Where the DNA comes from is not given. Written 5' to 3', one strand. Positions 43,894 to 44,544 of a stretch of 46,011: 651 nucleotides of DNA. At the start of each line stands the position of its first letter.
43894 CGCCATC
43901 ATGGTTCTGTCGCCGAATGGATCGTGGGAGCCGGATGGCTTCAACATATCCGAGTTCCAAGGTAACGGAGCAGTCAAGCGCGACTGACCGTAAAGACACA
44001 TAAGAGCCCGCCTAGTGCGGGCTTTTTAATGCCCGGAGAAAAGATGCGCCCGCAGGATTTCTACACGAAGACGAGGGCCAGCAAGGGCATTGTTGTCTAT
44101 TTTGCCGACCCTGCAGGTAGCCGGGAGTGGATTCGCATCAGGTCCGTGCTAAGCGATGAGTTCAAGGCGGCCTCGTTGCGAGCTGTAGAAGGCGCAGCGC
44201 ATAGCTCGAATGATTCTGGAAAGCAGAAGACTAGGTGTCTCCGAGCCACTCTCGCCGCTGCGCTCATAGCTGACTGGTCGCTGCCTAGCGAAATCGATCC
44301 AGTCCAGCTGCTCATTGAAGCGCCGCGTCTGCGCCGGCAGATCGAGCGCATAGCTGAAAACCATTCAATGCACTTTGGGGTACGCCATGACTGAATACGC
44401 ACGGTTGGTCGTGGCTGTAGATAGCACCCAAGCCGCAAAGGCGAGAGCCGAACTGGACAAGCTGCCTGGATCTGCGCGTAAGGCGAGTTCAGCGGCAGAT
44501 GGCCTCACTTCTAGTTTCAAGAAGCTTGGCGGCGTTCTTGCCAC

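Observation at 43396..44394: Terminator-bracketed Imm-like membrane protein + lipoprotein cassette inserted between two paralogous tail-chaperone genes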

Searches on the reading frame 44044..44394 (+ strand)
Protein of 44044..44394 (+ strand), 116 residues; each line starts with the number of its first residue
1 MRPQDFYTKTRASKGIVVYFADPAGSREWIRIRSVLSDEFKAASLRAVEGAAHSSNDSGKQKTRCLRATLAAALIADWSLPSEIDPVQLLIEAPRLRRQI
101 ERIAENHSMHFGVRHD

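Call 9: search_protein_families(library=pfam, proteins=[window:44044-44394:+], max_evalue=0.1)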
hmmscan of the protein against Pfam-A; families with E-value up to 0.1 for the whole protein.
window:44044-44394:+ (116 aa): 0 families

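Call 10: search_protein_families(library=phrogs, proteins=[window:44044-44394:+], max_evalue=0.01)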
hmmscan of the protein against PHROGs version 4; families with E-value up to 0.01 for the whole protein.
window:44044-44394:+ (116 aa): 0 families

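Call 15: find_homologous_proteins(query=window:44044-44394:+)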
Query window:44044-44394:+ (116 aa): 60 proteins with E <= 0.001 among 84 candidates.
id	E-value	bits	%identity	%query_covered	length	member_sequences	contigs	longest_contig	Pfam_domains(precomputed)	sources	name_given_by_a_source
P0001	1.7e-66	239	97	100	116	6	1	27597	-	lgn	-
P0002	1.2e-53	198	82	100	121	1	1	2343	-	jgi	-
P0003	1.1e-52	195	79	100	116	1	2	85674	-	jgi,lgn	jgi:hypothetical protein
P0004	1.1e-45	172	72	100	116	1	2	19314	-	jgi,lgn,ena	-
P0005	4.8e-45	170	69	100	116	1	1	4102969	-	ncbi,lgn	ncbi:hypothetical protein [Stutzerimonas degradans]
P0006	4.3e-43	164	69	100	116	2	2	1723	-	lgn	-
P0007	7.1e-43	163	70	100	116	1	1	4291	-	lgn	-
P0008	4.5e-37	144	65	97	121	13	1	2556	-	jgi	-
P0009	6.5e-37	144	64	97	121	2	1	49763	-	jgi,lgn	-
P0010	1.1e-36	143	64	97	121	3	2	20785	-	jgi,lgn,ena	-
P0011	5.6e-36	141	62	97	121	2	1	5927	-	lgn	-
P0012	8.3e-35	137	58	100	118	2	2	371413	-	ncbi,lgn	-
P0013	4.1e-34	135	61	97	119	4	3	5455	-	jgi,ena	-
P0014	1.3e-33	133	59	97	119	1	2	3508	-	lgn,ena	-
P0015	2.5e-33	132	54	99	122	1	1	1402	-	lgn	-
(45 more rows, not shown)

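Call 16: find_encoding_contigs(protein=P0001, flank=6000, max_places=3)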
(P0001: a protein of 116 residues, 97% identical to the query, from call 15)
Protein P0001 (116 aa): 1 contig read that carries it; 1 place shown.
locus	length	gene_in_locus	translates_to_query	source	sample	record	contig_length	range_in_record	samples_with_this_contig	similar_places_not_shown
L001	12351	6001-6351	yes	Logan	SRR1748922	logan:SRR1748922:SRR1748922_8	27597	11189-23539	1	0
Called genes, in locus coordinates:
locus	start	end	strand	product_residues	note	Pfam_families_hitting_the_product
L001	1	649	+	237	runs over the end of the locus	-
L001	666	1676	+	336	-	-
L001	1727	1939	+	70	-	-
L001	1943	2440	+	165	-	PF20557:DnaT_2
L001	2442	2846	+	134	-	-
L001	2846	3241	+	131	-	-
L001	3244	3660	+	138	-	PF13554:Phage_tail_terminator_5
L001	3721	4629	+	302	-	PF18906:Phage_tube_2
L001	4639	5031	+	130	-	-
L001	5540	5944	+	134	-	-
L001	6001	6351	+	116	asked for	-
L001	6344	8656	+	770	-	PF20155:TMP_3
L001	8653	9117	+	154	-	-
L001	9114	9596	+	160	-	PF08875:DUF1833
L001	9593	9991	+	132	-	-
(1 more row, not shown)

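Call 17: find_encoding_contigs(protein=P0003, flank=6000, max_places=3)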
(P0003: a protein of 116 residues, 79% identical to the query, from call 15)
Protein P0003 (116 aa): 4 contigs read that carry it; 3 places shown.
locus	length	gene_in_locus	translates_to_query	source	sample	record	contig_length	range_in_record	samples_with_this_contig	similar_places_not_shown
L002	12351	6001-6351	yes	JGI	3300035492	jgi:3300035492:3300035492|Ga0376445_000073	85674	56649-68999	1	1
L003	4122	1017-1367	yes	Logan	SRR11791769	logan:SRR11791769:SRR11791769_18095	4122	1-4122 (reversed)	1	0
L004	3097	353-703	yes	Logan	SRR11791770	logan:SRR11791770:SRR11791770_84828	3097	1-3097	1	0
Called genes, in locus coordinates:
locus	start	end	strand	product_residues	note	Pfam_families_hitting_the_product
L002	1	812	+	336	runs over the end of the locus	-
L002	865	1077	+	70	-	-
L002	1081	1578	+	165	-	PF20557:DnaT_2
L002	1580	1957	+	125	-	-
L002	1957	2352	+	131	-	-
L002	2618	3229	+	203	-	-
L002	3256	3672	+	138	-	PF13554:Phage_tail_terminator_5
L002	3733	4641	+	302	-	PF18906:Phage_tube_2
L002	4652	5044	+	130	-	-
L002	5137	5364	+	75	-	PF23812:Phage_TAC_18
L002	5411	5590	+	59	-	PF14373:Imm_superinfect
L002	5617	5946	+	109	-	-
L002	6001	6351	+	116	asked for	-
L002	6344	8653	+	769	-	PF20155:TMP_3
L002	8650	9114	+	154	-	-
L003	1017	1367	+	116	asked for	-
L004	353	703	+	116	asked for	-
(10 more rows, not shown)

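Call 18: find_encoding_contigs(protein=P0005, flank=6000, max_places=3)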
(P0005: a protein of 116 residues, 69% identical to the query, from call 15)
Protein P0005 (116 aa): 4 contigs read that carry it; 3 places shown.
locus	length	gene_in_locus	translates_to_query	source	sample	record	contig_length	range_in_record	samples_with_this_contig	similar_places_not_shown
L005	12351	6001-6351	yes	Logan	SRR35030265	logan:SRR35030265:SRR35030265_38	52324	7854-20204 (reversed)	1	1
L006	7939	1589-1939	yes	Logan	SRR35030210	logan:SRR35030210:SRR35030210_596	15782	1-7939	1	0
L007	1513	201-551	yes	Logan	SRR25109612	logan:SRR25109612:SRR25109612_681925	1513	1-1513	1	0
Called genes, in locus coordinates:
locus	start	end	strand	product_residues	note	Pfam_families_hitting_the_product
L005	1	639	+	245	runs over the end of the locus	PF20356:DUF6651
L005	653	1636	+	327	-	PF20036:Gp13-like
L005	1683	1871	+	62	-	-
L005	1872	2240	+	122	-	-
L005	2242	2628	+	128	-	-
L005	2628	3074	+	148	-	-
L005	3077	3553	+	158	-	PF13554:Phage_tail_terminator_5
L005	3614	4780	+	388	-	PF18906:Phage_tube_2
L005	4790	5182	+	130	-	-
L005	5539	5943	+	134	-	PF13987:YedD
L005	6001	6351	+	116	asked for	-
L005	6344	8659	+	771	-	PF20155:TMP_3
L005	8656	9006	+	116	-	PF05939:Phage_min_tail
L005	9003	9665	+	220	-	PF05100:Phage_tail_L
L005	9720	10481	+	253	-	PF14464:Prok-JAB, PF00877:NLPC_P60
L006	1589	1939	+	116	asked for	-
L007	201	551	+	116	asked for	-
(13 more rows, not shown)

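Call 21: find_related_loci(query=A1, collection=genome_contigs, flank=5000)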
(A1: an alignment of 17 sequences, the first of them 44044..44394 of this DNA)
Query A1 (116 aa) in genome_contigs; peptide patterns used: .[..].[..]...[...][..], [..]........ (x = any residue, [..] = any of these).
50 stretches matched a pattern; 4 encode a relative of the query (tblastn E <= 1e-3); 4 distinct loci.
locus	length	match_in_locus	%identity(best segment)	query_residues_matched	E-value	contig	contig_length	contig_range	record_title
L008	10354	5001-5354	58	1-116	1e-42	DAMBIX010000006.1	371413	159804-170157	MAG TPA_asm: Pseudomonas sp. isolate CTOTU48942 NODE_10_length_371413_cov_9.326313, whole genome shotgun sequence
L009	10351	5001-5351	55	1-113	5e-32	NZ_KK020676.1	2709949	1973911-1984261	Stutzerimonas stutzeri KOS6 scaffold2, whole genome shotgun sequence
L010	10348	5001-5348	53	1-112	3e-31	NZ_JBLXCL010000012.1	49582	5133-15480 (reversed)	MAG: Pelagibacterium sp. isolate ES16-01 S16maxbin_out.014RE.5K@13, whole genome shotgun sequence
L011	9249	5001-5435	25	1-111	8e-9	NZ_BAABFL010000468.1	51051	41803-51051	Kistimonas scapharcae strain JCM 17805 sequence468, whole genome shotgun sequence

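Call 22: find_related_loci(query=A1, collection=viral_contigs, flank=5000)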
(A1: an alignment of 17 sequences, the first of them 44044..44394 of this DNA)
Query A1 (116 aa) in viral_contigs; peptide patterns used: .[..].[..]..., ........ (x = any residue, [..] = any of these).
86 stretches matched a pattern; 47 encode a relative of the query (tblastn E <= 1e-3); 45 distinct loci.
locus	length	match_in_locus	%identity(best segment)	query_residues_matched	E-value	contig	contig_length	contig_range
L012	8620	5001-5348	98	1-116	3e-74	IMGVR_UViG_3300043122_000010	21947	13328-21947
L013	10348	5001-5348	97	1-116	3e-73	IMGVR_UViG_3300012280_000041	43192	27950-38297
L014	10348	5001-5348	79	1-116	2e-53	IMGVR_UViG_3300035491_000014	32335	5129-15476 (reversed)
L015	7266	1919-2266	72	1-116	7e-53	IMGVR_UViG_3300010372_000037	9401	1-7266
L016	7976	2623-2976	58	1-116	1e-41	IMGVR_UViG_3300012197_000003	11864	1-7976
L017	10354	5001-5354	58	1-116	1e-41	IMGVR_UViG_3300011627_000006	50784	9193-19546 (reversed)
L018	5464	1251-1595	57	1-112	1e-38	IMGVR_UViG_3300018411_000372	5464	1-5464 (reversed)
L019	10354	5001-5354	58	1-112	1e-37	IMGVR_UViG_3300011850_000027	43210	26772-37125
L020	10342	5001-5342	55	1-112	2e-37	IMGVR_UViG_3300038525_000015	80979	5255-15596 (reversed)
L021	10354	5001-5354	64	1-112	3e-37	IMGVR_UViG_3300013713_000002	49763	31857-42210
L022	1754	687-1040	52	1-112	1e-36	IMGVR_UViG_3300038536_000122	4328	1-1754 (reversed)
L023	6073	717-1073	64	1-113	1e-36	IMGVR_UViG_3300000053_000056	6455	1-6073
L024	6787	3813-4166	56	1-112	3e-36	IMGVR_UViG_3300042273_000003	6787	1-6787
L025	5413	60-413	52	1-112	3e-36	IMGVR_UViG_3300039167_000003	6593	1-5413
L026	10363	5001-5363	54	1-113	1e-35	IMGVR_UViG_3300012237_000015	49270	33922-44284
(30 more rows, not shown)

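Call 28: search_dna_similar(query=window:44044-44394:+, collection=phages, mode=protein, max_evalue=0.001, max_rows=40)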
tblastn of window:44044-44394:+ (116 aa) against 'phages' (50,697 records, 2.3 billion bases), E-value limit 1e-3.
Records with a match: 12; places in all: 12; records where one place covers at least 80% of the query: 12.
Best place of each record, by identity: <60% 12.
By first word of the organism name: Vibrio 6; Xanthomonas 2; Stenotrophomonas 2; Variovorax 1; Pseudomonas 1.
By host as written in the record: Xanthomonas translucens pv. translucens (DSM 18974) 2; Stenotrophomonas maltophilia YCR3A-1 2; Vibrio parahaemolyticus M2413 1; Vibrio parahaemolyticus M0904 1; Vibrio coralliilyticus 1; Vibrio parahaemolyticus BCRC12959 1; - 1; Variovorax sp. SCN45 1; and 2 more.
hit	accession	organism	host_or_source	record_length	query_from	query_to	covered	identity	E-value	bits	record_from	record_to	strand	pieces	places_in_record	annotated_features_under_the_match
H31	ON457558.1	Vibrio phage vB_VpaS_ALK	Vibrio parahaemolyticus M2413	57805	4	114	96%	35.0%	8e-8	54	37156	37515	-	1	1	hypothetical protein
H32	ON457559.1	Vibrio phage vB_VpaS_CHI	Vibrio parahaemolyticus M0904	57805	4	114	96%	35.0%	8e-8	54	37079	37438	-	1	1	hypothetical protein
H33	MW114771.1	Vibrio phage pVco-14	Vibrio coralliilyticus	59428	4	114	96%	35.0%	8e-7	51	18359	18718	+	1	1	putative tail assembly chaperone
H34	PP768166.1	Vibrio phage vB_VpaS_BP15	Vibrio parahaemolyticus BCRC12959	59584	4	114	96%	35.0%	6e-5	46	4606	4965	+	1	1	none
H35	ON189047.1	Xanthomonas phage Mallos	Xanthomonas translucens pv. translucens ...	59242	6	114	94%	35.6%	3e-4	44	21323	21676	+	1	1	putative tail assembly chaperone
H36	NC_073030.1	Xanthomonas phage Mallos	Xanthomonas translucens pv. translucens ...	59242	6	114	94%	35.6%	3e-4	44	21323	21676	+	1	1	putative tail assembly chaperone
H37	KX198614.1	Vibrio phage vB_VhaS-tm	Vibrio harveyi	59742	4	114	96%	34.2%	7e-8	54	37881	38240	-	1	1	hypothetical protein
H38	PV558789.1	Variovorax phage V45iii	Variovorax sp. SCN45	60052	6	114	94%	34.7%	7e-5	46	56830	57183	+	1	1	record has no annotation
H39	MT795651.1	Vibrio phage vB_VnaS-AQKL99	Vibrio natriegens 14048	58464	1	114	98%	32.5%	6e-6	49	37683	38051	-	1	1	hypothetical protein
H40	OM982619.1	Pseudomonas phage Almagne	Pseudomonas syringae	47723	4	111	93%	32.2%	7e-4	43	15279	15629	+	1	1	tail assembly chaperone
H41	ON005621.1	Stenotrophomonas phage A1432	Stenotrophomonas maltophilia YCR3A-1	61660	4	112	94%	29.3%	1e-4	45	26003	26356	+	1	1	hypothetical protein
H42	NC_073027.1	Stenotrophomonas phage A1432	Stenotrophomonas maltophilia YCR3A-1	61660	4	112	94%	29.3%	1e-4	45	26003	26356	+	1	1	hypothetical protein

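Call 30: get_annotated_region(hit=H40, flank=3000)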
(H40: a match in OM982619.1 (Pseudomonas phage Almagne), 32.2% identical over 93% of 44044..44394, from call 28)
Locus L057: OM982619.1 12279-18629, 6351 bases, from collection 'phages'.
description: Pseudomonas phage Almagne, complete genome.
organism: Pseudomonas phage Almagne (NCBI taxid 2928829)
taxonomy: Viruses; Duplodnaviria; Heunggongvirae; Uroviricota; Caudoviricetes
host: Pseudomonas syringae; source: soil/lake sample; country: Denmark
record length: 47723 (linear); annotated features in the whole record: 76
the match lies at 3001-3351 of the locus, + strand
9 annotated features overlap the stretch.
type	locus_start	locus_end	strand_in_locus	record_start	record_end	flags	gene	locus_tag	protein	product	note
CDS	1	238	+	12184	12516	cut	-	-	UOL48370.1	hypothetical protein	-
CDS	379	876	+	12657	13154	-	-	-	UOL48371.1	hypothetical protein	-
CDS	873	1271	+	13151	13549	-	-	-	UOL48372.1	hypothetical protein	-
CDS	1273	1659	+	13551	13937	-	-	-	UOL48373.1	hypothetical protein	-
CDS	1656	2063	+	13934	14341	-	-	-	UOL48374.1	tail terminator protein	-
CDS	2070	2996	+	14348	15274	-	-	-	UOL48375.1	major tail protein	-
CDS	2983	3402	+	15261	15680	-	-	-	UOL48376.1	tail assembly chaperone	-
CDS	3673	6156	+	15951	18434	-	-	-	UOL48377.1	tail tape measure protein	-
CDS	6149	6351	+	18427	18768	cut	-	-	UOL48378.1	tail protein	-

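Call 31: get_annotated_region(hit=H35, flank=3000)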
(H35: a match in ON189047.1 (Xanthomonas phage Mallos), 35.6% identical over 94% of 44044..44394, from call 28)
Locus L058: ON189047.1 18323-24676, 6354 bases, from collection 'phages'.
description: Xanthomonas phage Mallos, complete genome.
organism: Xanthomonas phage Mallos (NCBI taxid 2939131)
taxonomy: Viruses; Duplodnaviria; Heunggongvirae; Uroviricota; Caudoviricetes; Mesyanzhinovviridae; Bradleyvirinae
host: Xanthomonas translucens pv. translucens (DSM 18974); source: sewage; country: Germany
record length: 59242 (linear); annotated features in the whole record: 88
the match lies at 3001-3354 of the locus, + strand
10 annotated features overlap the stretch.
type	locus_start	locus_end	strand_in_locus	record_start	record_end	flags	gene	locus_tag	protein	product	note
CDS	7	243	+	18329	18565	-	-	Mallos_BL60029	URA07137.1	hypothetical protein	-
CDS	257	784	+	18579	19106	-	-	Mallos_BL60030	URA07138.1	virion structural protein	-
CDS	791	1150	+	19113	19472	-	-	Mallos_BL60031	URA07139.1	virion structural protein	-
CDS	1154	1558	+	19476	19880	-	-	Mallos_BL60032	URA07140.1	virion structural protein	-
CDS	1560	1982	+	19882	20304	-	-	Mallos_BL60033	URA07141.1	tail terminator protein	-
CDS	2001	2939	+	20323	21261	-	-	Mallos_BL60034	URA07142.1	hypothetical protein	-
CDS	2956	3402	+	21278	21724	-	-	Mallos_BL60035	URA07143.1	putative tail assembly chaperone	-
CDS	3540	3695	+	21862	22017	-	-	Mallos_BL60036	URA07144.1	hypothetical protein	-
CDS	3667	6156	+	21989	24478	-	-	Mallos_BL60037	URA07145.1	tape measure protein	-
CDS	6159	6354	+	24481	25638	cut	-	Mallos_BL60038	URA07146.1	putative virion structural protein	-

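Call 32: get_annotated_region(hit=H33, flank=3000)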
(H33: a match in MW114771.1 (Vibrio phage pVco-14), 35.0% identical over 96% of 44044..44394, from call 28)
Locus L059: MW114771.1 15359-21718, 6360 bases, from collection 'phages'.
description: Vibrio phage pVco-14, complete genome.
organism: Vibrio phage pVco-14 (NCBI taxid 2781113)
taxonomy: Viruses; Duplodnaviria; Heunggongvirae; Uroviricota; Caudoviricetes; Queuovirinae
host: Vibrio coralliilyticus; source: sea water; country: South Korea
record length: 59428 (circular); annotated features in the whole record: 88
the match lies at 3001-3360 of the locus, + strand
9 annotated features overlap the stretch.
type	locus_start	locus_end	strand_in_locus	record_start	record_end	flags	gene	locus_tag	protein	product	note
CDS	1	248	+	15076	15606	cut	-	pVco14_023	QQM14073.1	putative virion structural protein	-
CDS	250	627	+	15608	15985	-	-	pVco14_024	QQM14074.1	hypothetical protein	-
CDS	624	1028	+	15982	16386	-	-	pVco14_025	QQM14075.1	putative tail protein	-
CDS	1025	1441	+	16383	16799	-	-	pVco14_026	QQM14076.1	putative tail compoletion protein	-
CDS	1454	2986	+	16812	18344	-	-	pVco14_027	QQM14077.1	putative tail subunit protein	-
CDS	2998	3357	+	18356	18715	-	-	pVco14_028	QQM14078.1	putative tail assembly chaperone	-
CDS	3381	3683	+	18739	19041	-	-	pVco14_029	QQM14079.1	hypothetical protein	-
CDS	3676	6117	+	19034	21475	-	-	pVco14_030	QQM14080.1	putative tail length tape-measure protein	-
CDS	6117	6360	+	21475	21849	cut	-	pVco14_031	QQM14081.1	hypothetical protein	-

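Call 55: search_solved_structures(query=A1, max_evalue=1)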
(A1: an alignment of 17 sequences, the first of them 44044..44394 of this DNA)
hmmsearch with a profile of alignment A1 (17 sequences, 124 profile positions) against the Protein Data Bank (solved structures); distinct sequences matched with E-value up to 1: 2.
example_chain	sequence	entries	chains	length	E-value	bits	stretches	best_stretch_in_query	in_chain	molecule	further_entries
7ch8_K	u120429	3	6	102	0.28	14.4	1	57-104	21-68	STAS domain-containing protein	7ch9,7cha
7fad_A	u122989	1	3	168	0.47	13.7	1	64-110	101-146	Gamma-tubulin complex component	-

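Call 61: predict_structure(alignment_id=A1)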
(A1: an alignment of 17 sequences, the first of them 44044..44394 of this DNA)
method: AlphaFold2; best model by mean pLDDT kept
length: 116 residues; sequences in the alignment: 17
mean_pLDDT: 83.1   pTM: 0.75
mean pLDDT of the five models: 83.1, 82.9, 79.4, 78.8, 77.5
residues with pLDDT >= 90: 50; 70-90: 48; 50-70: 13; < 50: 5
segments of 3 or more residues with pLDDT < 50: 112-116
pLDDT, mean of each block of 10 residues (from residue 1): 72 85 76 91 89 75 91 93 92 93 80 44
secondary structure, 60 per line:
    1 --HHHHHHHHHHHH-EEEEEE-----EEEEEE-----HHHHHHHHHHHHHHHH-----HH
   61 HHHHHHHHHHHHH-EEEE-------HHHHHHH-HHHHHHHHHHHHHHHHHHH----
elements in order: H3-14 E16-21 E27-32 H38-53 H59-73 E75-78 H86-92 H94-112

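Call 66: fold_search(model_id=the predicted structure, library=pdb)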
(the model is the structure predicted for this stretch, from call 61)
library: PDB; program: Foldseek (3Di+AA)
matches with E <= 10: 106; with E <= 0.001: 0
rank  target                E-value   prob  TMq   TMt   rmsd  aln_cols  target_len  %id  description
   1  2ob9_A                3.3e-02  0.97  0.43  0.46   6.0       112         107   18  Structure of bacteriophage HK97 tail assembly chaperone (released 2007-12-18)
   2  2ob9_B                2.3e-01  0.41  0.31  0.33   6.8       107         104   14  Structure of bacteriophage HK97 tail assembly chaperone (released 2007-12-18)
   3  4wra_6E               1.1e+00  0.06  0.19  0.16  12.6       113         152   11  Complex of 70S ribosome with tRNA-Tyr and mRNA with A-A mismatch in the first position in the A-site and with antibio (released 2015-06-10)
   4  5el5_6E               1.3e+00  0.06  0.17  0.14  11.3       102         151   10  Structure of T. thermophilus 70S ribosome complex with mRNA and tRNALys in the A-site with a U-U mismatch in the seco (released 2016-01-27)
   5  7x0a_Z                1.6e+00  0.09  0.20  0.06  12.4        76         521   13  Cryo-EM structure of human TRiC-NPP state (released 2023-04-12)
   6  1td6                  1.7e+00  0.14  0.28  0.14   9.1        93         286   13  Crystal structure of the conserved hypothetical protein MP506/MPN330 (gi: 1674200)from Mycoplasma pneumoniae (released 2004-12-07)
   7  8jxr_C                1.8e+00  0.16  0.29  0.13   6.7        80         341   18  Structure of nanobody-bound DRD1_LSD complex (released 2024-09-04)
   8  9cs3_Z                1.8e+00  0.06  0.19  0.06  12.8        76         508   14  TRiC-ADP-S2 state is a conformation when TRiC incubated in 1 mM ADP (released 2025-01-22)
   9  4v94_F                2.1e+00  0.08  0.21  0.06  12.2        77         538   14  Molecular architecture of the eukaryotic chaperonin TRiC/CCT derived by a combination of chemical crosslinking and mas (released 2014-07-09)
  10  6yky_B                2.2e+00  0.16  0.21  0.10   7.8        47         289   17  Biochemical, Cellular and Structural Characterization of Novel ERK3 Inhibitors (released 2020-09-23)
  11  7vf4_H                2.6e+00  0.06  0.24  0.16  13.8       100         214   16  Crystal structure of Vps75 from Candida albicans (released 2021-10-06)
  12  2x9x                  2.8e+00  0.07  0.22  0.08   9.2        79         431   18  STRUCTURE OF THE PILUS BACKBONE (RRGB) FROM STREPTOCOCCUS PNEUMONIAE (released 2010-06-30)
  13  4xcd_E                3.0e+00  0.06  0.17  0.05  12.6        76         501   13  Crystal structure of an octadecameric TF55 complex from S. solfataricus (released 2016-02-10)
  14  9cs3_z                3.2e+00  0.06  0.20  0.06  13.1        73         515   18  TRiC-ADP-S2 state is a conformation when TRiC incubated in 1 mM ADP (released 2025-01-22)
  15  4xcd_F                3.4e+00  0.05  0.18  0.06  12.6        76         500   13  Crystal structure of an octadecameric TF55 complex from S. solfataricus (released 2016-02-10)
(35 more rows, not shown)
